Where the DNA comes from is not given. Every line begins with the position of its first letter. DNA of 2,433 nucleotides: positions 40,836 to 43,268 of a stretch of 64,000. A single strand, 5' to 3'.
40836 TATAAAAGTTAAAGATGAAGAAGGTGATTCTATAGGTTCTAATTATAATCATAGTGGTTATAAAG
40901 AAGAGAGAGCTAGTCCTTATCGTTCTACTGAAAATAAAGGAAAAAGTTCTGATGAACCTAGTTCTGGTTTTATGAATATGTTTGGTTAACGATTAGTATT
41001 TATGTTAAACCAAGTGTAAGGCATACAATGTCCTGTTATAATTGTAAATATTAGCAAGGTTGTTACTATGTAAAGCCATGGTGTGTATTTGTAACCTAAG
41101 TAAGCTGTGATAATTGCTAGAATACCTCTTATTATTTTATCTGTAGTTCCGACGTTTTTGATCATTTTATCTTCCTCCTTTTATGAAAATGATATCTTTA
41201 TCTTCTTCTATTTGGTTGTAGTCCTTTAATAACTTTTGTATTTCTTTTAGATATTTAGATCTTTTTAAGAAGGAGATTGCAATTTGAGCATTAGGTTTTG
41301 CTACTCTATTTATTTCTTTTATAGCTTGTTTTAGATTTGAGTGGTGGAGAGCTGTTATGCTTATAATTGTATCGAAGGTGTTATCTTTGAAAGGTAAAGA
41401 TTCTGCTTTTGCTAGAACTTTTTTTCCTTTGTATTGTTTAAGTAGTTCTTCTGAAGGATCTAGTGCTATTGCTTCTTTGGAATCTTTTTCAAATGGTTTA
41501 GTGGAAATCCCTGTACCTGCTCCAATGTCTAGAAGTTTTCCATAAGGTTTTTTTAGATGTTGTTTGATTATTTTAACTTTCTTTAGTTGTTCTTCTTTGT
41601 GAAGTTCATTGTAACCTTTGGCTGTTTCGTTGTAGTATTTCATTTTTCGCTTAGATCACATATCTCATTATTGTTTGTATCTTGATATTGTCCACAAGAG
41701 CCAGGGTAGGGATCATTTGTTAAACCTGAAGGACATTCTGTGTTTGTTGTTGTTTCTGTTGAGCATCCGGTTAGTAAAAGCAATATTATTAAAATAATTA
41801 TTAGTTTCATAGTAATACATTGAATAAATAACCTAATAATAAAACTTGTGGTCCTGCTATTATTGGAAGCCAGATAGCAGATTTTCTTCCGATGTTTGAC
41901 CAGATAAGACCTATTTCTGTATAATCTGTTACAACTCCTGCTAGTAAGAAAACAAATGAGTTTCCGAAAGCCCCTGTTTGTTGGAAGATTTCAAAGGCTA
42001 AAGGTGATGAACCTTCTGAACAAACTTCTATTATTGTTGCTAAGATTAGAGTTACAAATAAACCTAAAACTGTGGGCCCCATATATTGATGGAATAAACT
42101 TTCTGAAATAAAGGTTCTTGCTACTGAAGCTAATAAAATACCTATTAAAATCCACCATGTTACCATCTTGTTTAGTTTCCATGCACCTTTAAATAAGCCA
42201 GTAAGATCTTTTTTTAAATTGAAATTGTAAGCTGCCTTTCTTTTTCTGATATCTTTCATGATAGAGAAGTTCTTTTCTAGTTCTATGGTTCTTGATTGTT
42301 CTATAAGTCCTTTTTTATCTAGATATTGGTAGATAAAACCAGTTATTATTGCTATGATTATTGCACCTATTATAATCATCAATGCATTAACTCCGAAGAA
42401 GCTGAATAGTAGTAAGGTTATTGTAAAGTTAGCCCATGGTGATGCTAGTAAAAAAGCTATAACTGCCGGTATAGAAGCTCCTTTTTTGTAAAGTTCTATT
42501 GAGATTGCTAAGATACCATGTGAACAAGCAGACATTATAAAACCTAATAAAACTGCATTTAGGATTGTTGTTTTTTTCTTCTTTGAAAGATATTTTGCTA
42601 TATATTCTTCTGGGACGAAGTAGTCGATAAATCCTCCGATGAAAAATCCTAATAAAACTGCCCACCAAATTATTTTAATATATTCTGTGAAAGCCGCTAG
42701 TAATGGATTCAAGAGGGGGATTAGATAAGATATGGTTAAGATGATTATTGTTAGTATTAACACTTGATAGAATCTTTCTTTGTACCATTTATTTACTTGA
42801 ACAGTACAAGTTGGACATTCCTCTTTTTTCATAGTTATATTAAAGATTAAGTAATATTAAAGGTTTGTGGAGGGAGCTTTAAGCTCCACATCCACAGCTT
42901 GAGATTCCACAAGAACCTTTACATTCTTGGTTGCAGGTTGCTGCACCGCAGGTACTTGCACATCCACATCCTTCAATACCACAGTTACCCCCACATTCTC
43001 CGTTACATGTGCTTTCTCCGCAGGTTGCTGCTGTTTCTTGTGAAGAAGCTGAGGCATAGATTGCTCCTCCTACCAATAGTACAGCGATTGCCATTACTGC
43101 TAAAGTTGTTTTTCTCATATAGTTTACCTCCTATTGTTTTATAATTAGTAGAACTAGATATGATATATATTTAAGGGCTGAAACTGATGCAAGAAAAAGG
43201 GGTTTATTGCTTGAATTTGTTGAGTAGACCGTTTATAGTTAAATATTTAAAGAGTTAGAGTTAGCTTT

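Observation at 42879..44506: Candidate undescribed Cys-rich metal/redox module: secreted Cys-repeat peptide, Cys-cluster ferredoxin, membrane wHTH sensor-regulator and VIT1-like transporter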

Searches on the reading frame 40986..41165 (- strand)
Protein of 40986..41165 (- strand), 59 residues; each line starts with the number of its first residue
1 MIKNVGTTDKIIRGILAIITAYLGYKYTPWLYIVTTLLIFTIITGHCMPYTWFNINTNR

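Call 62: search_protein_families(library=pfam, max_evalue=0.001, proteins=[window:40986-41165:-])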
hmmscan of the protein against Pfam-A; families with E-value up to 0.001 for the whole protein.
window:40986-41165:- (59 aa): 1 family
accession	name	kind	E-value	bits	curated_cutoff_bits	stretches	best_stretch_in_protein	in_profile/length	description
PF11127.14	YgaP-like_TM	-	3.5e-12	46.7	25.3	1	1-58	1-63/66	Inner membrane protein YgaP-like, transmembrane domain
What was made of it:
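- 40986..41165 (-): YgaP-like two-TM protein, 59 aa, the last gene of the co-directional string. Pfam YgaP-like_TM E=3.5e-12 (call 62).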

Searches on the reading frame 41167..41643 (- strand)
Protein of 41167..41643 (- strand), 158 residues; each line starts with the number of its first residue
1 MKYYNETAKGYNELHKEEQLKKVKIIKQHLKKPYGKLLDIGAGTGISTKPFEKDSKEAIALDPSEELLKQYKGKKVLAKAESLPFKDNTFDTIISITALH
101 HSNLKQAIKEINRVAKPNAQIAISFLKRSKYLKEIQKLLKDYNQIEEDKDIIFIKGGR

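Call 3: search_protein_families(library=pfam, max_evalue=0.1, proteins=[window:41167-41643:-])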
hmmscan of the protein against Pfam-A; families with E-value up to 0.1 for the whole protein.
window:41167-41643:- (158 aa): 10 families
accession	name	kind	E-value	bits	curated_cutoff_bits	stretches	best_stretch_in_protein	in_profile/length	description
PF08241.18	Methyltransf_11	-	2.9e-20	73.2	21.2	1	38-122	1-94/95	Methyltransferase domain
PF13649.12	Methyltransf_25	-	5.6e-15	56.3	27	1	38-118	2-96/97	Methyltransferase domain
PF08242.18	Methyltransf_12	-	1.9e-10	41.8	30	1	38-120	1-97/98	Methyltransferase domain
PF13489.12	Methyltransf_23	-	8.5e-10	39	27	1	31-133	20-127/164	Methyltransferase domain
PF13847.12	Methyltransf_31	-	3.4e-09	37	27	1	35-145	5-132/145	Methyltransferase domain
PF01209.24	Ubie_methyltran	-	1.9e-06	27.9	20.1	1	20-123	34-151/233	ubiE/COQ5 methyltransferase family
PF05219.18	DREV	-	1.2e-05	25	26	1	14-132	72-196/265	DREV methyltransferase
PF05148.21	Methyltransf_8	-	0.00011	22.6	27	1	10-142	47-173/219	Hypothetical methyltransferase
PF00398.26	RrnaAD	-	0.0024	17.5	24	1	25-73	22-70/263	Ribosomal RNA adenine dimethylase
PF05175.20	MTS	-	0.028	14.5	23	1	25-149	22-164/170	Methyltransferase small domain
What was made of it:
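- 41167..41643 (-): Class I SAM methyltransferase, 158 aa, translationally coupled by a 4-nt overlap. It is an operon member in this genome, but its role in the module is unclear. Pfam Methyltransf_11 E=2.9e-20 (call 3).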

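Call 4: search_protein_families(library=ncbifam, max_evalue=0.1, proteins=[window:41167-41643:-])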
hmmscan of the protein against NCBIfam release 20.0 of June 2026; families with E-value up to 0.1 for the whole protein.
window:41167-41643:- (158 aa): 36 families (the best 25 are shown)
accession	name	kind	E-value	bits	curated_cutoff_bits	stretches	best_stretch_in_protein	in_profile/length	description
NF004452.0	PRK05785.1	equivalog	6.3e-17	61.8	207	1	22-123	41-146/228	hypothetical protein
TIGR02072.1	BioC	equivalog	3.4e-16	59.8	184.95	1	13-144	14-159/244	malonyl-ACP O-methyltransferase BioC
NF001241.0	PRK00216.1-2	equivalog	5.9e-14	52.3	327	1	31-129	49-153/231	demethylmenaquinone methyltransferase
NF045667.1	MTase_DVU1556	equivalog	2.6e-13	49.9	155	1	32-126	21-122/213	DVU_1556 family methyltransferase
NF007610.0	PRK10258.1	equivalog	3.2e-13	49.6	342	1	7-136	16-150/251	malonyl-ACP O-methyltransferase BioC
TIGR01934.1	MenG_MenH_UbiE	subfamily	1.2e-12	47.6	158.35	1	22-138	28-155/223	ubiquinone/menaquinone biosynthesis methyltransferase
NF001244.0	PRK00216.1-5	equivalog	1.4e-10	40.9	216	1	22-142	37-171/236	bifunctional demethylmenaquinone methyltransferase/2-methoxy-6-polyprenyl-1,4-benzoquinol methylase UbiE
NF001240.0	PRK00216.1-1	equivalog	8.4e-09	34.8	378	1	26-136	56-180/251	bifunctional demethylmenaquinone methyltransferase/2-methoxy-6-polyprenyl-1,4-benzoquinol methylase UbiE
NF052510.1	methyltran_MpqE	exception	4.5e-08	32.8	335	1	25-123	38-151/234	methyl-plastoquinone biosynthesis methyltransferase MpqE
NF045823.1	PthPhpthDimycoMt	equivalog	1.3e-07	31.1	300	1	76-141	118-184/256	phthiotriol/phenolphthiotriol dimycocerosates methyltransferase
TIGR01983.1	UbiG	equivalog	1.8e-07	30.7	102.95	1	27-129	45-157/228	bifunctional 2-polyprenyl-6-hydroxyphenol methylase/3-demethylubiquinol 3-O-methyltransferase UbiG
NF045882.1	PLipidMtase_Leg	equivalog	5.4e-07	29.6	390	1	33-123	42-143/207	phospholipid N-methyltransferase PmtA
NF043040.1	corrin_prot_MT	hypoth_equivalog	1.1e-06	28.2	180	1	24-123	32-147/216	corrinoid protein-associated methyltransferase CpaM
NF047649.1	MTase_UXPK_star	exception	1.7e-06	27.2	460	1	77-122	134-180/283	methyltransferase/UXPK-star double selenoprotein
NF045825.1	FAmtase_mtf2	equivalog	2.9e-06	26.7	400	1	76-137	110-172/248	fatty-acid O-methyltransferase Mtf2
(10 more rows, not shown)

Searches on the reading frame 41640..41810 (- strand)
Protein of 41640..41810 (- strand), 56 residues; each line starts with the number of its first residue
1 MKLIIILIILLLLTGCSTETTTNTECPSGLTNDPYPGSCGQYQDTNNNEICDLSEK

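Call 3: search_protein_families(library=pfam, max_evalue=0.1, proteins=[window:41640-41810:-])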
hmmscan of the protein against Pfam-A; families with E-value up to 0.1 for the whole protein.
window:41640-41810:- (56 aa): 3 families
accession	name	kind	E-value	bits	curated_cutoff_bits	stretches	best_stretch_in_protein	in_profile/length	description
PF08139.17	LPAM_1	-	0.036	14.9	20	1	2-17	3-18/18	Prokaryotic membrane lipoprotein lipid attachment site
PF13956.11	Ibs_toxin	-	0.077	13.5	27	1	1-13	2-14/19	Toxin Ibs, type I toxin-antitoxin system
PF24052.1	Phage_lipoprotein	-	0.086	13.3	27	0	2-26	6-30/80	Phage lipoprotein family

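Call 4: search_protein_families(library=ncbifam, max_evalue=0.1, proteins=[window:41640-41810:-])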
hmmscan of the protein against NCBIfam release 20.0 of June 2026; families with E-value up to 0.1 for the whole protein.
window:41640-41810:- (56 aa): 15 families
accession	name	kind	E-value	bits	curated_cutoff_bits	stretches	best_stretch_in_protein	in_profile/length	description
TIGR02747.1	TraV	equivalog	0.0018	19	44.75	1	3-28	5-30/145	type IV conjugative transfer system lipoprotein TraV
TIGR02898.1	spore_YhcN_YlaJ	subfamily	0.0076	16.6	99.75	1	3-54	2-56/158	YhcN/YlaJ family sporulation lipoprotein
NF033894.1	Eex_IncN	subfamily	0.0083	16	33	1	2-22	2-24/65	EexN family lipoprotein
NF041529.1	LvhB7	equivalog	0.009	15.7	70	1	1-27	1-27/45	T4SS-associated protein LvhB7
NF033216.1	lipo_YgdI_YgdR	subfamily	0.02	14.8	42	1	3-24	6-27/71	YgdI/YgdR family lipoprotein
NF033141.0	blaZ_gen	exception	0.022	14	500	1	2-47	3-47/281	BlaZ-like penicillin-hydrolyzing class A beta-lactamase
NF045606.1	lipo_J517_1871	equivalog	0.026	14.5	60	1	1-23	1-23/133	J517_1871 family lipoprotein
NF008518.1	PRK11443.1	equivalog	0.031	14.2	124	1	1-23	1-23/124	lipoprotein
NF058647.1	lipo_LytA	equivalog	0.032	14.4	110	1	3-24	4-26/107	acidic lipoprotein LytA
NF041245.1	T6SS_IglE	equivalog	0.039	14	75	1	2-24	1-23/131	type VI secretion system lipoprotein IglE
NF008048.1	PRK10781.1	equivalog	0.046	13.8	140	1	1-29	1-29/134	Rcs stress response system protein RcsF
NF007555.1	PRK10175.1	equivalog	0.047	14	123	1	1-43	1-42/75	YceK/YidQ family lipoprotein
NF038215.1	acineto_lipo_PV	hypoth_equivalog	0.047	13.4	33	1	3-23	5-25/55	NF038215 family lipoprotein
NF041193.1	lipo_SP0191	subfamily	0.06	13.4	75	1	3-25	5-27/190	SP0191 family lipoprotein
NF040598.1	Ala_zip_lipo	subfamily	0.066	13.7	43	1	1-21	3-23/90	Lpp/OprI family alanine-zipper lipoprotein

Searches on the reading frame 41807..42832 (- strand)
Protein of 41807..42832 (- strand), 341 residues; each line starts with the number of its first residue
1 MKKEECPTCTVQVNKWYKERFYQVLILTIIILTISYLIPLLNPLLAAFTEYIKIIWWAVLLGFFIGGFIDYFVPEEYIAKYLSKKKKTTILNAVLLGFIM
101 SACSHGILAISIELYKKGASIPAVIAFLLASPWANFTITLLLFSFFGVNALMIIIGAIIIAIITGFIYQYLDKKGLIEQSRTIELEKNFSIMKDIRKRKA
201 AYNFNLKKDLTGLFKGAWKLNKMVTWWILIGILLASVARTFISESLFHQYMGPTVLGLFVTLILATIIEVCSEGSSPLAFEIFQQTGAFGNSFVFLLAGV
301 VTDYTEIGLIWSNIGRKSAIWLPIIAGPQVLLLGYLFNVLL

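Call 3: search_protein_families(library=pfam, max_evalue=0.1, proteins=[window:41807-42832:-])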
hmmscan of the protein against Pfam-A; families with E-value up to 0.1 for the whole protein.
window:41807-42832:- (341 aa): 1 family
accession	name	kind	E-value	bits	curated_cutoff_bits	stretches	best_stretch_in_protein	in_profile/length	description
PF03773.19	ArsP_1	-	1.1e-39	136.8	32.3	1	47-338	7-293/294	Predicted permease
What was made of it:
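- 41807..42832 (-): ArsP_1-family permease, 341 aa, with an N-terminal CPTC motif and CSHG/CSEG membrane motifs. It is the probable soft-metal efflux component. Pfam ArsP_1 E=1.1e-39 (call 3).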

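Call 4: search_protein_families(library=ncbifam, max_evalue=0.1, proteins=[window:41807-42832:-])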
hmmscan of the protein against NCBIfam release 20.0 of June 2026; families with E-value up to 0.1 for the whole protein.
window:41807-42832:- (341 aa): 4 families
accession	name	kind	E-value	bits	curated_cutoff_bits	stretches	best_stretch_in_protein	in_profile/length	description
NF033936.1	CuZnOut_SO0444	equivalog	7.9e-36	123.9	300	1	59-340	12-312/351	SO_0444 family Cu/Zn efflux transporter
NF040736.1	efflux_SaoE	equivalog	1.7e-30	106.5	325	1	56-341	20-298/352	efflux transporter SaoE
NF037962.1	arsenic_eff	subfamily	1e-05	25.1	100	1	76-263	25-220/287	arsenic efflux protein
NF045900.1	HisKinCpxALeg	equivalog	0.023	13.4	800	1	80-146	98-164/451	two-component system sensor histidine kinase CpxA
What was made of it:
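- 41807..42832 (-): Best NCBIfam hits are SO_0444 Cu/Zn efflux (123.9 bits, below the 300 cut-off) and SaoE (call 4).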

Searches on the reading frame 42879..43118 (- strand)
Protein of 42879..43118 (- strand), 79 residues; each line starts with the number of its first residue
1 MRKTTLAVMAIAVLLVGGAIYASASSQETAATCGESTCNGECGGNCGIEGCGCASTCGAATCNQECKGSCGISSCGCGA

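Call 3: search_protein_families(library=pfam, max_evalue=0.1, proteins=[window:42879-43118:-])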
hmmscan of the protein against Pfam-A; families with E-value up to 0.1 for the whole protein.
window:42879-43118:- (79 aa): 0 families

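Call 4: search_protein_families(library=ncbifam, max_evalue=0.1, proteins=[window:42879-43118:-])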
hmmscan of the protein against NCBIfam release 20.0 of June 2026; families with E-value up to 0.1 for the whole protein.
window:42879-43118:- (79 aa): 1 family
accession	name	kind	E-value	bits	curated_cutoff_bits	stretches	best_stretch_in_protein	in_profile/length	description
TIGR04117.1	Syntroph_Cxxx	paralog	0.069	13.2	50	1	10-74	35-96/98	Cys-Xaa-Xaa-Xaa repeat radical SAM target protein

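Call 8: find_homologous_proteins(query=window:42879-43118:-, max_evalue=0.01)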
Query window:42879-43118:- (79 aa): 1 proteins with E <= 0.01 among 4 candidates.
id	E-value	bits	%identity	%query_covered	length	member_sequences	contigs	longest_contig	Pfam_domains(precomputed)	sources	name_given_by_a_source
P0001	7.9e-40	152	100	100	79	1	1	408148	-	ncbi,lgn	-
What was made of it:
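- Tried and rejected: A word-seeded search with the peptide alone returned only itself (call 8).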

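Call 9: find_encoding_contigs(protein=P0001, flank=10000, max_places=4)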
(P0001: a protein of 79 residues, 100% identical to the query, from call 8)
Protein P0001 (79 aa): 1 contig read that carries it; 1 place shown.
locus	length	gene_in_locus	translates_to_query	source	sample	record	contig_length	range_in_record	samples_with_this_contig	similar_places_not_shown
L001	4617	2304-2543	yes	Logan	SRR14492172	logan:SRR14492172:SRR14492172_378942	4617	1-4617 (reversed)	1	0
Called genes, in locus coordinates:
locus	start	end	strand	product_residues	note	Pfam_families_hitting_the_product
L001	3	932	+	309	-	?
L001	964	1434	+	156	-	-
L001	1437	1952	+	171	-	PF01978:TrmB (weak), PF01047:MarR (weak), PF12802:MarR_2 (weak), PF13412:HTH_24 (faint), PF24034:DUF7343 (weak)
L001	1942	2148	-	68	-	PF13237:Fer4_10 (weak), PF12797:Fer4_2 (weak), PF12837:Fer4_6, PF00037:Fer4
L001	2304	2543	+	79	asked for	-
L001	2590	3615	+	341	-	PF03773:ArsP_1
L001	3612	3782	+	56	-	PF27309:MJ0753_N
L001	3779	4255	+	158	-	PF05219:DREV (weak), PF01209:Ubie_methyltran (weak), PF13489:Methyltransf_23, PF13847:Methyltransf_31, PF08241:Methyltransf_11, PF08242:Methyltransf_12, PF13649:Methyltransf_25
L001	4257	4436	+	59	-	PF11127:YgaP-like_TM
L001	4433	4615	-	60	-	?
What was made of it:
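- Checked: An independent gene call starts at the internal ATG, giving 156 aa (call 9).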

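Call 31: find_homologous_proteins(query=A2, max_evalue=0.001)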
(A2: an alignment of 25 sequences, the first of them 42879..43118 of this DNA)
Query A2 (25 sequences) (79 aa, profile of the alignment): 36 proteins with E <= 0.001 among 3292 candidates.
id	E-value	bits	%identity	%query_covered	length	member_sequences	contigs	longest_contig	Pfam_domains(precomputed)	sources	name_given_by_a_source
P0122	2.5e-18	84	28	67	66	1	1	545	-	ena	-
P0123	2.6e-18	84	34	67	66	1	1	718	-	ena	-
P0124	1.2e-17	82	36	70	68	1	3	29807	-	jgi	jgi:hypothetical protein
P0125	2.0e-17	81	31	67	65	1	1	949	-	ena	-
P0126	2.6e-17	81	36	67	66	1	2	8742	-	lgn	-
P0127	4.5e-17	80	30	67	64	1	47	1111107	-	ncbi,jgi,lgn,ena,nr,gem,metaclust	ncbi:hypothetical protein HN592_00635 [Candidatus Woesearchaeota archaeon]|jgi:hypothetical protein|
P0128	5.5e-17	80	41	67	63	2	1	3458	-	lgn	-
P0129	1.2e-16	78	29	99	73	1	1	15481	-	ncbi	ncbi:MAG: hypothetical protein V1659_03690 [Candidatus Woesearchaeota archaeon]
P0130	2.5e-16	77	40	67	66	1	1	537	-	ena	-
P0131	3.4e-16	77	43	67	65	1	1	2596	-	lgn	-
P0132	8.9e-16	76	47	97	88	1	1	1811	-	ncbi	-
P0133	1.2e-15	75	33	58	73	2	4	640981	-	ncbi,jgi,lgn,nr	ncbi:hypothetical protein HQ533_00465 [Candidatus Woesearchaeota archaeon]|nr:hypothetical protein [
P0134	1.4e-15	75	35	68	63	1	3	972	-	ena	-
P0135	3.3e-15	74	38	99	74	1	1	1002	-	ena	-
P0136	7.2e-15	73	35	97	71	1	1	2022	-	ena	-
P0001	1.4e-12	65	100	100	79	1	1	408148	-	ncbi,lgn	-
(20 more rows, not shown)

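Call 42: search_protein_representatives(alignment_id=A3)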
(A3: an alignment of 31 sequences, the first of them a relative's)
Query: 31 sequences, 69 profile positions. Proteins with E-value up to 0.001 (for the whole library): 123; up to 1e-10: 73; up to 1e-30: 0. The best 123 are listed.
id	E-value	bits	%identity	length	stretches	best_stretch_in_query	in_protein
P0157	1.8e-20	89.2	-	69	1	1-69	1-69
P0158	3.2e-19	85.2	-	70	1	1-69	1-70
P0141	9.3e-18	80.5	-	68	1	1-69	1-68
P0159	1.8e-17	79.5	-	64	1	6-69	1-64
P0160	2.1e-17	79.4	-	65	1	1-69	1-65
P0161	2.3e-17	79.2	-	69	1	1-69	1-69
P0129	2.6e-17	79.0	-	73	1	1-68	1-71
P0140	5.0e-17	78.1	-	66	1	1-69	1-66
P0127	5.4e-17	78.0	-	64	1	1-69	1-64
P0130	5.4e-17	78.0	-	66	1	1-68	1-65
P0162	5.9e-17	77.9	-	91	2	3-69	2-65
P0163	6.0e-17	77.9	-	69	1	1-68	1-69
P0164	7.1e-17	77.6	-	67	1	1-68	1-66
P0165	1.6e-16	76.5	-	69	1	1-68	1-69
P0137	1.7e-16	76.5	-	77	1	1-69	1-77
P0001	4.5e-11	59.1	-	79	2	1-68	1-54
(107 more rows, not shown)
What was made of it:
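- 42879..43118 (-): Exported Cys-rich peptide, 79 aa. It has a Sec-type signal ending ASA, an acidic/polar linker, and two 6-Cys units (C-x4-C-x3-C-x3-C-x4-C-x-C). The family has 36 word-seeded hits and 123 clusters in the exhaustive HMM search, all 58-151 aa (calls 31, 42).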

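Call 45: search_solved_structures(query=A2, max_evalue=1)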
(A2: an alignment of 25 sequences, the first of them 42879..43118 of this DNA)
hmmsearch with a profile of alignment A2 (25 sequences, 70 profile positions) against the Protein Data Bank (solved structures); distinct sequences matched with E-value up to 1: 2.
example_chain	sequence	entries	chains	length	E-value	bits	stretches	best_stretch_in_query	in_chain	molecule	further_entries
6xsw_C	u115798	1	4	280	0.14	15.7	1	41-67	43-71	Neurogenic locus notch homolog protein 3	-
2lam_A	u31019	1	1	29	0.68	13.5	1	52-69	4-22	Cyclotide Cter M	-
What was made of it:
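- On Metallothionein (known sequence families): PDB profile search gave only chance hits, E at least 0.14 (call 45).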

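Call 63: predict_structure(alignment_id=A3)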
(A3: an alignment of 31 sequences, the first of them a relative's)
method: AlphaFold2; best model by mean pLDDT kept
length: 79 residues; sequences in the alignment: 31
mean_pLDDT: 58.1   pTM: 0.30
mean pLDDT of the five models: 58.1, 57.0, 54.8, 54.2, 53.4
residues with pLDDT >= 90: 14; 70-90: 9; 50-70: 11; < 50: 45
segments of 3 or more residues with pLDDT < 50: 32-34, 37-39, 41-79
pLDDT, mean of each block of 10 residues (from residue 1): 88 92 67 49 41 42 42 41
secondary structure, 60 per line:
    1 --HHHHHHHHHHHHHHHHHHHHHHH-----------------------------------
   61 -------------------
elements in order: H3-25
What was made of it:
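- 42879..43118 (-): AF2 predicts the Cys domain as disordered (call 63).
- On Metallothionein (functional class): AF2 disorder of the apo form (call 63) is compatible but not evidence.
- Closest known: Metallothioneins. Same: It is predicted disordered without metal (call 63).
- AF2 gives no confident disulfide-knotted fold (call 63).
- Tried and rejected: The Cys domain has pLDDT of about 41-49 (call 63), so no fold search was attempted.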
